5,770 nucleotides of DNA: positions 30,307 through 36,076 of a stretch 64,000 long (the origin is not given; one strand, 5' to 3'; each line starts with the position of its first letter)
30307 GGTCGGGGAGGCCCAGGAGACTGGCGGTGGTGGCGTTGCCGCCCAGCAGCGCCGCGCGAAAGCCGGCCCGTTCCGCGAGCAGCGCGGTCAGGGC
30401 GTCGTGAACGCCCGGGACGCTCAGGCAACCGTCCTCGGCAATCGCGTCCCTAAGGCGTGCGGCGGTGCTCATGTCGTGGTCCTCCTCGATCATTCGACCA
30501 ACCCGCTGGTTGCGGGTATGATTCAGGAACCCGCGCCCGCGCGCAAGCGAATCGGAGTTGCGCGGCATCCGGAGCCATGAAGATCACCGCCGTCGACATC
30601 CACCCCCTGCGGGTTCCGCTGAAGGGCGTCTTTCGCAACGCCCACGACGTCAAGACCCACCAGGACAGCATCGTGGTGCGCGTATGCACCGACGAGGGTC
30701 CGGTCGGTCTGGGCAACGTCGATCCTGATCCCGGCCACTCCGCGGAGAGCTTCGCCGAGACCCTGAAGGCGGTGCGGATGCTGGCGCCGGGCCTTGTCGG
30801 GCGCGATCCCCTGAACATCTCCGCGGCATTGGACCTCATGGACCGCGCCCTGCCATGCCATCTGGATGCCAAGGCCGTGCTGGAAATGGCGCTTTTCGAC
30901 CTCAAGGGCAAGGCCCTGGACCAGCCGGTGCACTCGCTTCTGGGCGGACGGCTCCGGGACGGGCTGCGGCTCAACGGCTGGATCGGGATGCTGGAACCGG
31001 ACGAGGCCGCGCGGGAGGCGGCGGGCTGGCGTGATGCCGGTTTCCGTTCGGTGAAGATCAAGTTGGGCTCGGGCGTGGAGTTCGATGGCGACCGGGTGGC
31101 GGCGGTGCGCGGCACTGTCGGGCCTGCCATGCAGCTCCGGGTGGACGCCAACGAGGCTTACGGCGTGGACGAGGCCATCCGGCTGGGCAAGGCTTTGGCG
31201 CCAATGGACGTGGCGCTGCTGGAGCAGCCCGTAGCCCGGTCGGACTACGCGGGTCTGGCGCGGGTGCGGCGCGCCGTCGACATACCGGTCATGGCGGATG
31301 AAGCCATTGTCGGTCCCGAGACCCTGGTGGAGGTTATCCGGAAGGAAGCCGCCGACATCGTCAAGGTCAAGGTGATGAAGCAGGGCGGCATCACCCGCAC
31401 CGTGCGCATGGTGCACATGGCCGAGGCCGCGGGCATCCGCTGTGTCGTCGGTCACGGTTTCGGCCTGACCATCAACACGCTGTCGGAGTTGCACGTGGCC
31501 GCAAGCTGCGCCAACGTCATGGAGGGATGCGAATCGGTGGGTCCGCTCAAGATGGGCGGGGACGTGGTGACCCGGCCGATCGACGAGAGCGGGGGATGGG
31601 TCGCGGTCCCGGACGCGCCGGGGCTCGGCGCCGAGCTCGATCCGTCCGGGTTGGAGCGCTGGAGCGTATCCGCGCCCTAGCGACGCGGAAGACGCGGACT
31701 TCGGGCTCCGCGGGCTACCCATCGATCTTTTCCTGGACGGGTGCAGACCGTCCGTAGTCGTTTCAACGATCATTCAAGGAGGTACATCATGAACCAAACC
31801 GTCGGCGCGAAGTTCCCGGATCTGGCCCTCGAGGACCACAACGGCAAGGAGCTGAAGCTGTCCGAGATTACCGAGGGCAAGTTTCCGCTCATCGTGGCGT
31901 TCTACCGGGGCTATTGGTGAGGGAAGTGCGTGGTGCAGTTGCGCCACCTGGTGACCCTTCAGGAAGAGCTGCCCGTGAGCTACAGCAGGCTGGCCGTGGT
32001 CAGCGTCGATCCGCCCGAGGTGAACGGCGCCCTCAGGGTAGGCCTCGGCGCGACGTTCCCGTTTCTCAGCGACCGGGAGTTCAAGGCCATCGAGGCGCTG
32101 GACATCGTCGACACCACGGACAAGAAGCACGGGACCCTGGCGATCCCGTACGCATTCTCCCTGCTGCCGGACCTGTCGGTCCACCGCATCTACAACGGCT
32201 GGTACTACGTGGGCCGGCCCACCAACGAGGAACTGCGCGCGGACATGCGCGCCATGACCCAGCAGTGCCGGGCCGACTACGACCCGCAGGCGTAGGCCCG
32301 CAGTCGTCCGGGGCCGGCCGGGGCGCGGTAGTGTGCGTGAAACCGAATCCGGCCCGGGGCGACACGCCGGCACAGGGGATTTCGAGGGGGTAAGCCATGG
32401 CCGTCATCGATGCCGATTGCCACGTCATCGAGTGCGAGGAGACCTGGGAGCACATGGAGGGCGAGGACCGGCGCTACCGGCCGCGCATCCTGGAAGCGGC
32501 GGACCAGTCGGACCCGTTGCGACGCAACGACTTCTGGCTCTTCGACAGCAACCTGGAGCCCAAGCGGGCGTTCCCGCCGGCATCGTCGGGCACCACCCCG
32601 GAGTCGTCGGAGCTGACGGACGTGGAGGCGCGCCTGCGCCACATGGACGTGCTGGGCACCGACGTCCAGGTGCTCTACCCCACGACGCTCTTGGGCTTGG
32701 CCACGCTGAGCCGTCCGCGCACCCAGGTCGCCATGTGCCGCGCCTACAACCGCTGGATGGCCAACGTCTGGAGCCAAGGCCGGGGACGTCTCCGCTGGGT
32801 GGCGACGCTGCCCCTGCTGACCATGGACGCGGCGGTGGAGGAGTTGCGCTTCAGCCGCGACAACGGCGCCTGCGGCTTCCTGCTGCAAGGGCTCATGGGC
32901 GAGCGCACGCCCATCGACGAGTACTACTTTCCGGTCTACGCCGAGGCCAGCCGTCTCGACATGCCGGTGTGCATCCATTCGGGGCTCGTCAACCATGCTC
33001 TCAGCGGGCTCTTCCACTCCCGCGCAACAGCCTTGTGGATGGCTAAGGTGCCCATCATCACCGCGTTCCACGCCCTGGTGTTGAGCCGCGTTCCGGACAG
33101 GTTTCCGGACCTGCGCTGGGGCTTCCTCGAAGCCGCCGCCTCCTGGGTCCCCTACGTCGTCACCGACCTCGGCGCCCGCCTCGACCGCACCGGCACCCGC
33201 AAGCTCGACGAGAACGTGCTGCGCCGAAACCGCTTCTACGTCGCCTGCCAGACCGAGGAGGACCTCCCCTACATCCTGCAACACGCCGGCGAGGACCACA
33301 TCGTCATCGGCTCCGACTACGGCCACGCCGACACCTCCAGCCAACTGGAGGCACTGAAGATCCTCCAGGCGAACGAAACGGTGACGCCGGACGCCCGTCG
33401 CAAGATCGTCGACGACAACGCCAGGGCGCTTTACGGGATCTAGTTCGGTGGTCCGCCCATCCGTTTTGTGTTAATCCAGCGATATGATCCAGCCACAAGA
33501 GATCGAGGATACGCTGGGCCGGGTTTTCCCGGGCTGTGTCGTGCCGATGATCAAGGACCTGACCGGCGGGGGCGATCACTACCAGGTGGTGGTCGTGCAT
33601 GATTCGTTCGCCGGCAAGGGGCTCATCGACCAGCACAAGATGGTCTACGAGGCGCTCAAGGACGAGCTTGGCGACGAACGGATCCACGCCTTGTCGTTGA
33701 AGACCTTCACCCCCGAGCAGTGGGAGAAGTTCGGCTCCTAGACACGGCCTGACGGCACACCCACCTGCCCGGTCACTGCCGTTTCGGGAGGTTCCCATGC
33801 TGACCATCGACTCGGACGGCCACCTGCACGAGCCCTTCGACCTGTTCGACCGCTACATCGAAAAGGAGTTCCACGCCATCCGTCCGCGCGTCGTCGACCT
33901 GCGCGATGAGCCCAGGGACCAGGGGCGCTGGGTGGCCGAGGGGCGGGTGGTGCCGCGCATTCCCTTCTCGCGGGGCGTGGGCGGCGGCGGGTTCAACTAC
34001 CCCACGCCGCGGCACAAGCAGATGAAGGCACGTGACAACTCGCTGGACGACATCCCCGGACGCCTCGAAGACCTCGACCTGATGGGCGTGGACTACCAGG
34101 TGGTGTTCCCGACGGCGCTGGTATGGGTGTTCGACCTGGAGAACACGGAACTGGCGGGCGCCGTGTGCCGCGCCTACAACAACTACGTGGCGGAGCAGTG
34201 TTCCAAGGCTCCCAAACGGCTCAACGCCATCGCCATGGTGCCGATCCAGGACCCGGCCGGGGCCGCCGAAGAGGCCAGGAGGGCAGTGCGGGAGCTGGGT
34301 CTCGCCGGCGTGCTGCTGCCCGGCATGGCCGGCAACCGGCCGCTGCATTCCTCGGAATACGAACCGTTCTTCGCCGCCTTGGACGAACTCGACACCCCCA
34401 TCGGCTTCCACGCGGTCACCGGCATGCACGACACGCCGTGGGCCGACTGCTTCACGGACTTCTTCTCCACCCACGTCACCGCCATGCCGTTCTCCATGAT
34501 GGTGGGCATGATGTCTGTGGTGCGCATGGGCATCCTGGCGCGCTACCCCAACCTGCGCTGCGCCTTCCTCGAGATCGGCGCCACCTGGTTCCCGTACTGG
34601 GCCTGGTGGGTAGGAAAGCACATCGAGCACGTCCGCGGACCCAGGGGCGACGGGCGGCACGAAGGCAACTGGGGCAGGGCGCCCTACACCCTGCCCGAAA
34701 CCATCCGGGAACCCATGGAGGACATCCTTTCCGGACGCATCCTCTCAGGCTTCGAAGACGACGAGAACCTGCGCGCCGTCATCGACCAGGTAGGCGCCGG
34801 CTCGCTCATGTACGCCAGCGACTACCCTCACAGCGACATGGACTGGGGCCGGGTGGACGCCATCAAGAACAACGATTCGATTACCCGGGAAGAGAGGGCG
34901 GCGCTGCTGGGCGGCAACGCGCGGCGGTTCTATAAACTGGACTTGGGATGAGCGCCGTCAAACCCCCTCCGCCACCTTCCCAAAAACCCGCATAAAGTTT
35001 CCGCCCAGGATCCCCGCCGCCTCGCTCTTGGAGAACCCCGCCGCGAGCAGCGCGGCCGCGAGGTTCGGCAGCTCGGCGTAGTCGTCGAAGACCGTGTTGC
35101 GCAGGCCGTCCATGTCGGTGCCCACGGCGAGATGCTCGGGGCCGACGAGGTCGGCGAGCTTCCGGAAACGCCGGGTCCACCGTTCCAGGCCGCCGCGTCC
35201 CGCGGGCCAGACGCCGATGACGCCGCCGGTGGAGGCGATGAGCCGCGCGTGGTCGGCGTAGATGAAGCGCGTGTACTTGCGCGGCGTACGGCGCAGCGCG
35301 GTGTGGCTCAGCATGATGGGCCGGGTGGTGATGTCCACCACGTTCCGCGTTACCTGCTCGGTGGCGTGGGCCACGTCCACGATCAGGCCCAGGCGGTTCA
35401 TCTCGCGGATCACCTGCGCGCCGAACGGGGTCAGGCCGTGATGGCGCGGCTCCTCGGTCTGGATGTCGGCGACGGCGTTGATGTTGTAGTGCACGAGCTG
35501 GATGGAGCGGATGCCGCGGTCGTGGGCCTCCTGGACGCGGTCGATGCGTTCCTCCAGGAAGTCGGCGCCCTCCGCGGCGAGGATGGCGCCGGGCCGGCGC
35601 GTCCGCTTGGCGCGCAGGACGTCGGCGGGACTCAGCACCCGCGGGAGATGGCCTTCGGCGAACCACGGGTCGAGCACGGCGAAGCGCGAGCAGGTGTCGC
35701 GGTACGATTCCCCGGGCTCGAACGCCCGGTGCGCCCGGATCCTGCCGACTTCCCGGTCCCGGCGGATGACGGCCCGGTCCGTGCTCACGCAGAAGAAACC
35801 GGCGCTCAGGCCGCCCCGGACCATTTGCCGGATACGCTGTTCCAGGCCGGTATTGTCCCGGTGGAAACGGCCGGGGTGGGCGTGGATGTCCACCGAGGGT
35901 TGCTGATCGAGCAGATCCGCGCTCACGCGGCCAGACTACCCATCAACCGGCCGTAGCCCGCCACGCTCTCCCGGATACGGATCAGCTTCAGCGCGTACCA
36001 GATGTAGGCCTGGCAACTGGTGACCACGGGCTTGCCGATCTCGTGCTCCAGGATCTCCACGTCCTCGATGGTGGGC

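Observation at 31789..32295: Candidate selenoprotein: Prx/redoxin-like oxidoreductase with UGA at the CxxC active-site position and a SECIS-like hairpin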

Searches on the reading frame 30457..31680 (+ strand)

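Call 15: search_protein_families(library=pfam, proteins=[window:30457-31680:+], max_evalue=0.00001)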
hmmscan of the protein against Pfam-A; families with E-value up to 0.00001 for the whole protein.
window:30457-31680:+ (407 aa): 4 families
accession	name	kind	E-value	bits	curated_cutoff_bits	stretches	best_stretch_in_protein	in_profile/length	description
PF13378.12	MR_MLE_C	-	1.6e-57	195.2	29.4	1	184-396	2-217/219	Enolase C-terminal domain-like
PF02746.21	MR_MLE_N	-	6.2e-19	68.8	22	1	59-163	16-117/117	Mandelate racemase / muconate lactonizing enzyme, N-terminal domain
PF00113.28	Enolase_C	-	5.1e-08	33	21.5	1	253-358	152-261/296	Enolase, C-terminal TIM barrel domain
PF07476.17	MAAL_C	-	2e-06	27.6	27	1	271-333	135-197/249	Methylaspartate ammonia-lyase C-terminus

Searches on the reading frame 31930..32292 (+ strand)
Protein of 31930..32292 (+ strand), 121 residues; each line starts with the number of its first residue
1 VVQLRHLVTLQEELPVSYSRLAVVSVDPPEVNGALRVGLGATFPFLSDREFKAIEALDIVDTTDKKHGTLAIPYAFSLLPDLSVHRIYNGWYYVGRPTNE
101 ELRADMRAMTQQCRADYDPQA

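Call 57: find_encoding_contigs(protein=window:31930-32292:+, flank=10000, max_places=3)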
Protein seq(121 aa) (121 aa): 3 contigs read that carry it; 3 places shown.
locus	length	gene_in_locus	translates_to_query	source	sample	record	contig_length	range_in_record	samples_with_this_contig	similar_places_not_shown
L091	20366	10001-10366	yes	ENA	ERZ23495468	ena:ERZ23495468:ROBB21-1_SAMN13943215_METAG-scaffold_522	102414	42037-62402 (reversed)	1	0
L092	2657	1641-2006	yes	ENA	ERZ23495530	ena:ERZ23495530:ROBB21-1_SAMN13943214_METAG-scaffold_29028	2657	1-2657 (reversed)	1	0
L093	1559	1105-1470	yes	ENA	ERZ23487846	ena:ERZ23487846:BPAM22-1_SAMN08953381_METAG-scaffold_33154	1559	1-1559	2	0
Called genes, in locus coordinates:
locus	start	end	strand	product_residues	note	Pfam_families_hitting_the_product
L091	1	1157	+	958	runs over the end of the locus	PF02347:GDC-P, PF21478:GcvP2_C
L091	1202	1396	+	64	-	PF02416:TatA_B_E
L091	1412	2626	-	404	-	PF13717:Zn_ribbon_4, PF13719:Zn_ribbon_5, PF11906:DUF3426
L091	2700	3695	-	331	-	PF00291:PALP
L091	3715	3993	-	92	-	PF02597:ThiS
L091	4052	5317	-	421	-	PF05810:NinF (weak), PF00291:PALP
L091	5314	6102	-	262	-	PF00899:ThiF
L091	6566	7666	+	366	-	PF02423:OCD_Mu_crystall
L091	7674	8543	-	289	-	PF13714:PEP_mutase, PF00463:ICL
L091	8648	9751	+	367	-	PF02746:MR_MLE_N, PF13378:MR_MLE_C, PF07476:MAAL_C (weak), PF00113:Enolase_C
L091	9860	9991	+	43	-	-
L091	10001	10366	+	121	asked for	-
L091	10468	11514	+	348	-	PF04909:Amidohydro_2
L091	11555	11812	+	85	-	PF01722:BolA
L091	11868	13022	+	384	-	PF04909:Amidohydro_2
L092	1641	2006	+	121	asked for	-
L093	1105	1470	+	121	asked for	-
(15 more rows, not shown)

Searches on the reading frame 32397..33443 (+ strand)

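Call 15: search_protein_families(library=pfam, proteins=[window:32397-33443:+], max_evalue=0.00001)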
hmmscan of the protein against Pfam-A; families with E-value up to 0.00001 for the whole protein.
window:32397-33443:+ (348 aa): 1 family
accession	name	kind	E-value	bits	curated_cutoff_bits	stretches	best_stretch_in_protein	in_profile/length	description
PF04909.20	Amidohydro_2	-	6.3e-25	88.9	26.4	1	73-348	18-289/289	Amidohydrolase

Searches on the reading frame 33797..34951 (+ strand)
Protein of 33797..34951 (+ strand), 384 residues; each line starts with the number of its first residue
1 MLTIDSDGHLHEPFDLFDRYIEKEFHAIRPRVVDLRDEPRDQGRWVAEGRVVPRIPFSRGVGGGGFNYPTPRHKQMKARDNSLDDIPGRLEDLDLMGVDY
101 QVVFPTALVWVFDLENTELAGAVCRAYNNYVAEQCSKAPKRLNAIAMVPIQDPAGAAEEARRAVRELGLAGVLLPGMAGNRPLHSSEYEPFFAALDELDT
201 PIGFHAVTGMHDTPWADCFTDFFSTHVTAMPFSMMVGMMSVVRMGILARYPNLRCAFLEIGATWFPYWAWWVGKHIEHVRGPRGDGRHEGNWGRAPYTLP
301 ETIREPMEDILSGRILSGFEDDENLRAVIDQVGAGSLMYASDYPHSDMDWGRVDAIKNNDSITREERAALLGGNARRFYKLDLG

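Call 15: search_protein_families(library=pfam, proteins=[window:33797-34951:+], max_evalue=0.00001)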
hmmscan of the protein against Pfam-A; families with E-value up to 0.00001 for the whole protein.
window:33797-34951:+ (384 aa): 1 family
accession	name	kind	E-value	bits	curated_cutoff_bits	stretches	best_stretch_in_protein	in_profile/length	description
PF04909.20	Amidohydro_2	-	1.3e-34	120.8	26.4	1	67-381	11-289/289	Amidohydrolase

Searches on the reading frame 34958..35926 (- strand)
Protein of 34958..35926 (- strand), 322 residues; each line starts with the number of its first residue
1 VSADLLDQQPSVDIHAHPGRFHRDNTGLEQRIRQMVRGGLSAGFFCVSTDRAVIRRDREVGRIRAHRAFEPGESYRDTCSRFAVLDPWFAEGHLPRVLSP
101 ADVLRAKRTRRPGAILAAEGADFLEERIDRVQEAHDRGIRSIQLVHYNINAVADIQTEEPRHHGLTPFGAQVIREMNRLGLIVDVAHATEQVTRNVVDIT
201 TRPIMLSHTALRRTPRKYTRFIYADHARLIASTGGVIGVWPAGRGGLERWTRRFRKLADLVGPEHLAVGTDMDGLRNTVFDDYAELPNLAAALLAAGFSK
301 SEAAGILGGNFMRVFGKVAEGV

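Call 15: search_protein_families(library=pfam, proteins=[window:34958-35926:-], max_evalue=0.00001)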
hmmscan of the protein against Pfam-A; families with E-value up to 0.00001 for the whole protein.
window:34958-35926:- (322 aa): 1 family
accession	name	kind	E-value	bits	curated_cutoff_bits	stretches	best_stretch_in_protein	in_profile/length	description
PF01244.27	Peptidase_M19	-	1.1e-51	176.4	26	1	21-316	28-318/319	Membrane dipeptidase (Peptidase family M19)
